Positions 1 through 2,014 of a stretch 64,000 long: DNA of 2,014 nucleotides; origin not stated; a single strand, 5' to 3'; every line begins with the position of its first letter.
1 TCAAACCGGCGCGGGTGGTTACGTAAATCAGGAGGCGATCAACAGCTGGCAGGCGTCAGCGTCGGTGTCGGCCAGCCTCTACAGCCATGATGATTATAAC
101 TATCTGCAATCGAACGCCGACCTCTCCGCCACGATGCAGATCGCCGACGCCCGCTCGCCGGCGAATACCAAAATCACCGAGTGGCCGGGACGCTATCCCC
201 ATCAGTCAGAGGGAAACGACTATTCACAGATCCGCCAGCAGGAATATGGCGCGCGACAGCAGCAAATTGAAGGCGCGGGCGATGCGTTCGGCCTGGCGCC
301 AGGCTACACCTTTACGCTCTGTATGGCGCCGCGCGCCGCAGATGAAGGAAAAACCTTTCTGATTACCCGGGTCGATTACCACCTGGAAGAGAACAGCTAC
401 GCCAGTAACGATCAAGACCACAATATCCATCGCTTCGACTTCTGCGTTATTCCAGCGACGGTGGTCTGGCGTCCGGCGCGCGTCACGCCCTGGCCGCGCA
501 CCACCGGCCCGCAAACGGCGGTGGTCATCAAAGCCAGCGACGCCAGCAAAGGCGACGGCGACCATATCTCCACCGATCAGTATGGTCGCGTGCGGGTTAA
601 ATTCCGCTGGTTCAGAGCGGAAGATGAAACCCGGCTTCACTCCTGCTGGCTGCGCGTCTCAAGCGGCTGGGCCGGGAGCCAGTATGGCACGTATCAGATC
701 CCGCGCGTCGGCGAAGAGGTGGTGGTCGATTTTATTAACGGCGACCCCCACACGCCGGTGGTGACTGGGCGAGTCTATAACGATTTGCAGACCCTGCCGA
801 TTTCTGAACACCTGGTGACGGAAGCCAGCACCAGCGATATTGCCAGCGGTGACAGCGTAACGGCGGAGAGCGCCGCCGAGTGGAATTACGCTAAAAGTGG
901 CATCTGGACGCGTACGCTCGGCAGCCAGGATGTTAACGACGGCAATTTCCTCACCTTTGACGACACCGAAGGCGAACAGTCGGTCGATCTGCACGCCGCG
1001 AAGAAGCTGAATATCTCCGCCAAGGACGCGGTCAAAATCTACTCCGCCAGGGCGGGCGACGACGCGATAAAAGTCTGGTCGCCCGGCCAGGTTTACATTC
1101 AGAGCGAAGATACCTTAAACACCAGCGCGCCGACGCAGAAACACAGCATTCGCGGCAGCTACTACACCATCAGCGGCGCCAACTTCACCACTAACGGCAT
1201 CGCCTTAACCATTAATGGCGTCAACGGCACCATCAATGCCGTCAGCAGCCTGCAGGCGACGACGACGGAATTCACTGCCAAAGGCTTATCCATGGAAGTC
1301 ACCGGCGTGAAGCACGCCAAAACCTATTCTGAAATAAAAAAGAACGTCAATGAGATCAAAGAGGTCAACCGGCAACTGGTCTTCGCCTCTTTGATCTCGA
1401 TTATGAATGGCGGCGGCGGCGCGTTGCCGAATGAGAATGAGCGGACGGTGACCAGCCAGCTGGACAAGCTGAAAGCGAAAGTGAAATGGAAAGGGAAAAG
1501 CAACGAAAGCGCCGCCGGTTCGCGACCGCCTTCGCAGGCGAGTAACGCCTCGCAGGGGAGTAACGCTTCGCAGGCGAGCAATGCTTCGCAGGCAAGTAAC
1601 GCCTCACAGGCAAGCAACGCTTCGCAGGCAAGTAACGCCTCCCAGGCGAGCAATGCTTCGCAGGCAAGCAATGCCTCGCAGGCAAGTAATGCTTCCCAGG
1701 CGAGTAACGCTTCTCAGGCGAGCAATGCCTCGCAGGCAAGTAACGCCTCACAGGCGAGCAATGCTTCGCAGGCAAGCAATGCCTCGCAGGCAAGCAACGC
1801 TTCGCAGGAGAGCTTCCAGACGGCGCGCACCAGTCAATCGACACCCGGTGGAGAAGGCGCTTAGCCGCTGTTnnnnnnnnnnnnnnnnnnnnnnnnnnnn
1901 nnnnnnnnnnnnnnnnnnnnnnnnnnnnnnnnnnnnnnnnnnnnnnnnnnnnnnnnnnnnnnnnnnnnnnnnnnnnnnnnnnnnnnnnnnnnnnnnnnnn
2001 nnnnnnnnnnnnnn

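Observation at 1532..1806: VgrG C-terminal extension made of ~15 tandem (S/Q)ASNAS hexapeptide repeats encoded by an 18-bp minisatellite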

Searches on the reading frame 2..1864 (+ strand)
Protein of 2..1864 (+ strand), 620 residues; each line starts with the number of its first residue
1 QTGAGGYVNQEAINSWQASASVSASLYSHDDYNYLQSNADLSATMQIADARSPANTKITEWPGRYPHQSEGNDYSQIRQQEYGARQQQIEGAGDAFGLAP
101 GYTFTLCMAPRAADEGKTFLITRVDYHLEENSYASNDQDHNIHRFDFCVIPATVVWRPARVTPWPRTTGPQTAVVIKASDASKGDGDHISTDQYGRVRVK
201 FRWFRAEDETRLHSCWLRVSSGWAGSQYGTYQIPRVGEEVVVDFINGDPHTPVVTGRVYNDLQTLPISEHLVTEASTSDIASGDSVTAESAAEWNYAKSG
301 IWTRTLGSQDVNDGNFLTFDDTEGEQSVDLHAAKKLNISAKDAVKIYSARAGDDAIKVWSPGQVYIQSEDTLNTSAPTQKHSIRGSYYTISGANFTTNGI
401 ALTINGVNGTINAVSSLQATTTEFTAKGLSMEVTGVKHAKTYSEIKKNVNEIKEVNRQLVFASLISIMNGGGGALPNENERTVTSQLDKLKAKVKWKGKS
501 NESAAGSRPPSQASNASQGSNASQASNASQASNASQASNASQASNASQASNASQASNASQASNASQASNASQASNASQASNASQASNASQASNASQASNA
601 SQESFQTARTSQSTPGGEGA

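Call 7: search_protein_families(library=pfam, proteins=[window:2-1864:+], max_evalue=0.01)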
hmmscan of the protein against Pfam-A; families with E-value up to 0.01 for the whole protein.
window:2-1864:+ (620 aa): 4 families
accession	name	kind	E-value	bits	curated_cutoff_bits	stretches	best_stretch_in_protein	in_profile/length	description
PF05954.17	Phage_GPD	-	7.4e-23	81.6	30.1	1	8-131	181-304/305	Phage tail baseplate hub (GPD)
PF04717.18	Phage_base_V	-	5.9e-17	62.2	23.8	1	191-259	11-75/75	Type VI secretion system/phage-baseplate injector OB domain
PF05403.16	Plasmodium_HRP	-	2.6e-07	31.1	45.8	1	513-601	81-169/218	Plasmodium histidine-rich protein (HRPII/III)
PF20093.5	DUF6484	-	0.00091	20.3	27.6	1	236-258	39-61/61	Domain of unknown function (DUF6484)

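Call 18: find_related_loci(query=window:2-1525:+, collection=genome_contigs, flank=6000)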
Query window:2-1525:+ (508 aa) in genome_contigs; peptide patterns used: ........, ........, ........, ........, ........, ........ (x = any residue, [..] = any of these).
55 stretches matched a pattern; 3 encode a relative of the query (tblastn E <= 1e-3); 3 distinct loci.
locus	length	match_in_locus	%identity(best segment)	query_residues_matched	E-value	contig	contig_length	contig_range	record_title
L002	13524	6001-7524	99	1-508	0e+0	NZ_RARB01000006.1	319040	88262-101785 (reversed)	Pantoea piersonii strain IIIF1SW-P2 scaffold6.1, whole genome shotgun sequence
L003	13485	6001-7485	70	1-493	0e+0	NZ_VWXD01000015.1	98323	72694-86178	Candidatus Pantoea formicae isolate Acro-805 NODE_15_length_98323_cov_70.164345, whole genome shotgun sequence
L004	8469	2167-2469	32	265-360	5e-5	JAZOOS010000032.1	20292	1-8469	MAG: Eubacteriales bacterium isolate T1900045627_YK20190321.MAGScoT_cleanbin_000008 SGB_8034_k141_3014040, whole genome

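Call 63: search_protein_families(library=pfam, proteins=[L003:4102-5151:+, L003:2978-3721:-, L003:1176-2972:-, L003:7746-10220:+, L003:10217-11302:+, L003:11292-11900:+, L003:11912-12292:+], max_evalue=0.001)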
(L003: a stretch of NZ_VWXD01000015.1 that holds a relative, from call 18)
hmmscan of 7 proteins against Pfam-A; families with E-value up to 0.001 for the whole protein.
L003:4102-5151:+ (349 aa): 3 families
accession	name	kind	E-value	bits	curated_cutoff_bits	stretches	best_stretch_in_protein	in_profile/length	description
PF13407.12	Peripla_BP_4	-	1.1e-32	114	35.1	1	73-325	3-255/258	Periplasmic binding protein domain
PF00356.27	LacI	-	2.7e-09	37.1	27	1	16-55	2-41/46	Bacterial regulatory proteins, lacI family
PF00532.27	Peripla_BP_1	-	0.00047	20.2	22.2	1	75-251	8-179/281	Periplasmic binding proteins and sugar binding domain of LacI family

L003:2978-3721:- (247 aa): 1 family
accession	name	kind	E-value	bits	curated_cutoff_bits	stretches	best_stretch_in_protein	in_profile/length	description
PF13618.11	Gluconate_2-dh3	-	3.8e-34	118.4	23.4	1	64-219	1-135/135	Gluconate 2-dehydrogenase subunit 3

L003:1176-2972:- (598 aa): 2 families
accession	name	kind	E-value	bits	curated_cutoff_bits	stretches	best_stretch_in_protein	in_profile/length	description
PF05199.19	GMC_oxred_C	-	1.2e-13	52.3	24.6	1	462-576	11-138/139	GMC oxidoreductase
PF00732.25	GMC_oxred_N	-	2.2e-08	34.6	23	1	235-341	102-208/218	GMC oxidoreductase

L003:7746-10220:+ (824 aa): 6 families
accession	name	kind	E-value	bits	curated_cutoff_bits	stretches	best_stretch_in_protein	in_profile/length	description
PF09937.14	DUF2169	-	1e-56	193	25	1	21-286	3-294/294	Uncharacterized protein conserved in bacteria (DUF2169)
PF13599.13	Pentapeptide_4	-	2.4e-32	111.2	38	5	627-694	2-69/78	Pentapeptide repeat region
PF00805.28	Pentapeptide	-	1.9e-29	101.3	20.2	4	758-793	2-37/40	Pentapeptide repeats (8 copies)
PF13576.12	Pentapeptide_3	-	1.7e-16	60.6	27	0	682-717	11-47/48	Pentapeptide repeats (9 copies)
PF25296.1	Decapeptide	-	1.9e-05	24.9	45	0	521-558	25-62/74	Decapeptide repeat region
PF23894.2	LD_SV2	-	0.00065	20.4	29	0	617-670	26-79/92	SV2A/B/C luminal domain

L003:10217-11302:+ (361 aa): 6 families
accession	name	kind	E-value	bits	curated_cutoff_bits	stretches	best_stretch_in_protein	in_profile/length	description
PF13599.13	Pentapeptide_4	-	2.4e-43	146.5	38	5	58-129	7-78/78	Pentapeptide repeat region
PF00805.28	Pentapeptide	-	3.1e-34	116.5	20.2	6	39-70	8-39/40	Pentapeptide repeats (8 copies)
PF13576.12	Pentapeptide_3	-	1.4e-22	80.1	27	2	55-91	2-46/48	Pentapeptide repeats (9 copies)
PF23894.2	LD_SV2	-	3.1e-09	37.5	29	0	48-109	31-92/92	SV2A/B/C luminal domain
PF25296.1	Decapeptide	-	1.8e-07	31.4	45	0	43-96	6-59/74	Decapeptide repeat region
PF13229.12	Beta_helix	-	7.5e-06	26.1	25.9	0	182-297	24-137/158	Right handed beta helix region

L003:11292-11900:+ (202 aa): 1 family
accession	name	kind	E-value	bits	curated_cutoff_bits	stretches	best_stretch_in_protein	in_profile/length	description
PF12059.13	DUF3540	-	2.9e-38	132.2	27.9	1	26-202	6-199/199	Protein of unknown function (DUF3540)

L003:11912-12292:+ (126 aa): 1 family
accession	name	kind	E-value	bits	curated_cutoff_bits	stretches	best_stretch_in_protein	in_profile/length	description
PF13665.11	Tox-PAAR-like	-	3.2e-29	101.7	31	1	12-111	4-108/108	Toxin PAAR-like domain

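Call 67: search_solved_structures(query=window:2-1525:+, max_evalue=0.001)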
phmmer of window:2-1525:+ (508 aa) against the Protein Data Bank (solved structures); distinct sequences matched with E-value up to 0.001: 14.
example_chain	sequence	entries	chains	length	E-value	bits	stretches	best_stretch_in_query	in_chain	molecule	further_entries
9mlp_A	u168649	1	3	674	5.1e-46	160.7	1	8-265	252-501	Cytoplasmic protein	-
8qja_A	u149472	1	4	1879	1e-44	156.4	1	10-293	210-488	Putative type VI secretion system YD repeat-containing Rhs element Vgr protein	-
4mtk_A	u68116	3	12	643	4.9e-44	154.2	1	10-280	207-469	VgrG1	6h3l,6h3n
4uhv_A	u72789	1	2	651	5e-44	154.2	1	10-280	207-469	VGRG1, VALINE-GLYCINE REPEAT PROTEIN G1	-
7q5p_A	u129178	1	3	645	6.8e-44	153.7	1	15-282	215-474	Type VI secretion protein VgrG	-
28yn_A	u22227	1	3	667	1.1e-43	153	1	10-281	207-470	Type VI secretion system spike protein VgrG1a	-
9rce_F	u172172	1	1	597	2.6e-08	36.3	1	196-267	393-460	Type VI secretion system tip protein VgrG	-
2p5z_X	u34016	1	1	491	1.5e-07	33.8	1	16-263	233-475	Type VI secretion system component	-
6sjl_A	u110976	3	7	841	7.7e-06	28.2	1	153-260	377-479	Putative type VI secretion protein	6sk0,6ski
7b5h_AJ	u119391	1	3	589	1.1e-05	27.7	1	211-267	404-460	All3320 protein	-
6rbk_C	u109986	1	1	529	0.00018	23.7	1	216-269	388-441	Afp8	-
8gra_I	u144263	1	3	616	0.00027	23.1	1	193-343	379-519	Type VI secretion system spike protein VgrG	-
7aef_q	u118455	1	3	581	0.00063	21.9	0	192-328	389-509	Phosphoserine phosphatase SerB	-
9jg8_G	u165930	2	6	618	0.00073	21.7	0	193-342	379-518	Type VI secretion system spike protein VgrG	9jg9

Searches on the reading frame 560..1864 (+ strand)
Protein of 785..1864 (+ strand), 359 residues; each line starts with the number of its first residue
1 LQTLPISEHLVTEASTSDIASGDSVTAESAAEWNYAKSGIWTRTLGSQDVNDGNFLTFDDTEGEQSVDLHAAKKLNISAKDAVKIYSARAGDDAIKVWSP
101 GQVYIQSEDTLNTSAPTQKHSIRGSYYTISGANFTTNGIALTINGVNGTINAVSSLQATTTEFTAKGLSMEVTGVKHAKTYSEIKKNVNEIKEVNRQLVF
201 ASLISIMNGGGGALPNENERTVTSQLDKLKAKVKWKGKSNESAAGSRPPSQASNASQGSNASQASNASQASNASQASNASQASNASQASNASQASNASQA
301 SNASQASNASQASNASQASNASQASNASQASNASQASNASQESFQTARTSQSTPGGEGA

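Call 9: find_homologous_proteins(query=window:785-1864:+, max_evalue=0.001)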
Query window:785-1864:+ (359 aa): 1 proteins with E <= 0.001 among 8000 candidates.
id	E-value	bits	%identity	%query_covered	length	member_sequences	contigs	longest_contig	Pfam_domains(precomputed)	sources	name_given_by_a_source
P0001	1.2e-16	79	98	13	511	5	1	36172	PF04717.19,PF05954.18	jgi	-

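Call 52: predict_structure(alignment_id=A2)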
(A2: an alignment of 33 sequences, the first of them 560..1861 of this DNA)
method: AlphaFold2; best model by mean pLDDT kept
length: 434 residues; sequences in the alignment: 33
mean_pLDDT: 42.5   pTM: 0.30
mean pLDDT of the five models: 42.5, 39.9, 38.9, 38.9, 37.9
residues with pLDDT >= 90: 0; 70-90: 28; 50-70: 86; < 50: 320
segments of 3 or more residues with pLDDT < 50: 1-3, 7-9, 36-44, 59-62, 72-93, 96-108, 167-171, 173-299, 307-323, 325-434
pLDDT, mean of each block of 10 residues (from residue 1): 47 57 55 45 49 52 50 33 37 45 43 69 71 74 78 62 49 46 35 35 34 31 32 37 31 29 32 27 31 45 50 33 36 34 36 36 37 33 31 34 34 37 38 37
secondary structure, 60 per line:
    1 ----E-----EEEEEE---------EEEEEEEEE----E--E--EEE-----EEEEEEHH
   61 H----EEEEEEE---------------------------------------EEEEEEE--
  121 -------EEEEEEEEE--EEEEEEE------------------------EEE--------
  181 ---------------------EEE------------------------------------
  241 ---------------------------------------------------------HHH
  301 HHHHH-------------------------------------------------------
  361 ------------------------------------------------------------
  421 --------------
elements in order: E11-16 E26-34 E45-47 E53-58 E66-72 E112-118 E128-136 E139-145 E170-172 E202-204 H298-305

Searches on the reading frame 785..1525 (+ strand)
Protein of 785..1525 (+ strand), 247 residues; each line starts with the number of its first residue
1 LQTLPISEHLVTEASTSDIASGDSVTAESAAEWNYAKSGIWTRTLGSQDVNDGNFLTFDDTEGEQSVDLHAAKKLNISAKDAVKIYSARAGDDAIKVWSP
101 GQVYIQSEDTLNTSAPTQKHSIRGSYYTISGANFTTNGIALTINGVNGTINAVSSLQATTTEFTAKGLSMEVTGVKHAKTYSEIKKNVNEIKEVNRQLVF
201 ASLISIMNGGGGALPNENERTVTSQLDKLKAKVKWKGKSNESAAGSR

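Call 16: find_homologous_proteins(query=window:785-1525:+, max_evalue=0.001)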
Query window:785-1525:+: 602 candidates shared short words with the query, none scored E <= 0.001.

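Call 26: search_protein_representatives(protein=window:785-1525:+)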
Query: 247 residues. Proteins with E-value up to 0.001 (for the whole library): 3; up to 1e-10: 1; up to 1e-30: 1. The best 3 are listed.
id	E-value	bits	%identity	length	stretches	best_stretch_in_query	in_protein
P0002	2.2e-49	184.4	42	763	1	1-230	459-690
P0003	2.1e-07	47.2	31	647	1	36-206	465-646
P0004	1.2e-05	41.4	37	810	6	93-135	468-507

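Call 51: search_dna_similar(query=window:785-1525:+, collection=plasmids, mode=protein, max_rows=30, max_evalue=0.001)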
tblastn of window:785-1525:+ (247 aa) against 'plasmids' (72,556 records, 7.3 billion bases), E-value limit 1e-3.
Records with a match: 1; places in all: 1; records where one place covers at least 80% of the query: 1.
Best place of each record, by identity: 95-99% 1.
By first word of the organism name: Pantoea 1.
By predicted mobility (MOB-suite, as given by PLSDB): non-mobilizable 1.
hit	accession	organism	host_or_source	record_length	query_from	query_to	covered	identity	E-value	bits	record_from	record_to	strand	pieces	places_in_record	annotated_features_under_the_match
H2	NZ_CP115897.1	Pantoea piersonii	Homo sapiens,blood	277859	1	247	100%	98.8%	2e-160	499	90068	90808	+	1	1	tssI: type VI secretion system tip protein TssI/VgrG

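Call 53: find_encoding_contigs(protein=P0002, flank=8000, max_places=3)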
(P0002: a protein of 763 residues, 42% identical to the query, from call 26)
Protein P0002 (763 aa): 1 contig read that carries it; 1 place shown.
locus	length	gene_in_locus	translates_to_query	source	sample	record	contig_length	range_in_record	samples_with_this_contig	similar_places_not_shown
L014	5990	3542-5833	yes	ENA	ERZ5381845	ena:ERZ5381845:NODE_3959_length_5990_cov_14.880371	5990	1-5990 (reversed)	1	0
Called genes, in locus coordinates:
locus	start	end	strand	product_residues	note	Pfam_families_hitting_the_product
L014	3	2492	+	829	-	?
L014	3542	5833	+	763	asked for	PF05954:Phage_GPD, PF04717:Phage_base_V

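Call 54: find_encoding_contigs(protein=P0003, flank=8000, max_places=3)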
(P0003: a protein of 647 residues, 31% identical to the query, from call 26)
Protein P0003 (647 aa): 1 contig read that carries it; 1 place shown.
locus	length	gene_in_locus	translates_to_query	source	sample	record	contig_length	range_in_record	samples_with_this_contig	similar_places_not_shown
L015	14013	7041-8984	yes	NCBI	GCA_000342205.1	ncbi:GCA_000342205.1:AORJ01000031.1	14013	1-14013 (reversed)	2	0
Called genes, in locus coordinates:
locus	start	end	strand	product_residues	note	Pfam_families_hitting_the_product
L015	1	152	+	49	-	PF13683:rve_3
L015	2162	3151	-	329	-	PF01051:Rep3_N, PF21205:Rep3_C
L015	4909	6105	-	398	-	PF14319:Zn_Tnp_IS91, PF04986:Y2_Tnp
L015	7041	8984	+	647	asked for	PF05954:Phage_GPD, PF04717:Phage_base_V, PF22178:Gp5_trimer_C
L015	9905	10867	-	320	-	PF09160:FimH_man-bind, PF00419:Fimbrial (faint)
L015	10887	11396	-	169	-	-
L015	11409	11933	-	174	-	PF00419:Fimbrial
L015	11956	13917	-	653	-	PF00577:Usher, PF13953:PapC_C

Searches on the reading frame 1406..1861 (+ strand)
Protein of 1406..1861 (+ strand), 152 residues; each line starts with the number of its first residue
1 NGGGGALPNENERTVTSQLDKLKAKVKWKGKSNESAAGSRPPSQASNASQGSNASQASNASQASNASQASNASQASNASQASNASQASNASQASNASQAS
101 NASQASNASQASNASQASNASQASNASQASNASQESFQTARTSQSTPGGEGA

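Call 66: search_solved_structures(query=window:1406-1861:+, max_evalue=10, show_alignments=2)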
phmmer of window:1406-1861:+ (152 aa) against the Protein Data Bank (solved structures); distinct sequences matched with E-value up to 10: 1.
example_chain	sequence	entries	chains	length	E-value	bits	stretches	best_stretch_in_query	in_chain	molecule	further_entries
9e5c_0q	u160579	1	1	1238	1.2e-33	119.2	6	48-140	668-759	LIM zinc-binding domain-containing protein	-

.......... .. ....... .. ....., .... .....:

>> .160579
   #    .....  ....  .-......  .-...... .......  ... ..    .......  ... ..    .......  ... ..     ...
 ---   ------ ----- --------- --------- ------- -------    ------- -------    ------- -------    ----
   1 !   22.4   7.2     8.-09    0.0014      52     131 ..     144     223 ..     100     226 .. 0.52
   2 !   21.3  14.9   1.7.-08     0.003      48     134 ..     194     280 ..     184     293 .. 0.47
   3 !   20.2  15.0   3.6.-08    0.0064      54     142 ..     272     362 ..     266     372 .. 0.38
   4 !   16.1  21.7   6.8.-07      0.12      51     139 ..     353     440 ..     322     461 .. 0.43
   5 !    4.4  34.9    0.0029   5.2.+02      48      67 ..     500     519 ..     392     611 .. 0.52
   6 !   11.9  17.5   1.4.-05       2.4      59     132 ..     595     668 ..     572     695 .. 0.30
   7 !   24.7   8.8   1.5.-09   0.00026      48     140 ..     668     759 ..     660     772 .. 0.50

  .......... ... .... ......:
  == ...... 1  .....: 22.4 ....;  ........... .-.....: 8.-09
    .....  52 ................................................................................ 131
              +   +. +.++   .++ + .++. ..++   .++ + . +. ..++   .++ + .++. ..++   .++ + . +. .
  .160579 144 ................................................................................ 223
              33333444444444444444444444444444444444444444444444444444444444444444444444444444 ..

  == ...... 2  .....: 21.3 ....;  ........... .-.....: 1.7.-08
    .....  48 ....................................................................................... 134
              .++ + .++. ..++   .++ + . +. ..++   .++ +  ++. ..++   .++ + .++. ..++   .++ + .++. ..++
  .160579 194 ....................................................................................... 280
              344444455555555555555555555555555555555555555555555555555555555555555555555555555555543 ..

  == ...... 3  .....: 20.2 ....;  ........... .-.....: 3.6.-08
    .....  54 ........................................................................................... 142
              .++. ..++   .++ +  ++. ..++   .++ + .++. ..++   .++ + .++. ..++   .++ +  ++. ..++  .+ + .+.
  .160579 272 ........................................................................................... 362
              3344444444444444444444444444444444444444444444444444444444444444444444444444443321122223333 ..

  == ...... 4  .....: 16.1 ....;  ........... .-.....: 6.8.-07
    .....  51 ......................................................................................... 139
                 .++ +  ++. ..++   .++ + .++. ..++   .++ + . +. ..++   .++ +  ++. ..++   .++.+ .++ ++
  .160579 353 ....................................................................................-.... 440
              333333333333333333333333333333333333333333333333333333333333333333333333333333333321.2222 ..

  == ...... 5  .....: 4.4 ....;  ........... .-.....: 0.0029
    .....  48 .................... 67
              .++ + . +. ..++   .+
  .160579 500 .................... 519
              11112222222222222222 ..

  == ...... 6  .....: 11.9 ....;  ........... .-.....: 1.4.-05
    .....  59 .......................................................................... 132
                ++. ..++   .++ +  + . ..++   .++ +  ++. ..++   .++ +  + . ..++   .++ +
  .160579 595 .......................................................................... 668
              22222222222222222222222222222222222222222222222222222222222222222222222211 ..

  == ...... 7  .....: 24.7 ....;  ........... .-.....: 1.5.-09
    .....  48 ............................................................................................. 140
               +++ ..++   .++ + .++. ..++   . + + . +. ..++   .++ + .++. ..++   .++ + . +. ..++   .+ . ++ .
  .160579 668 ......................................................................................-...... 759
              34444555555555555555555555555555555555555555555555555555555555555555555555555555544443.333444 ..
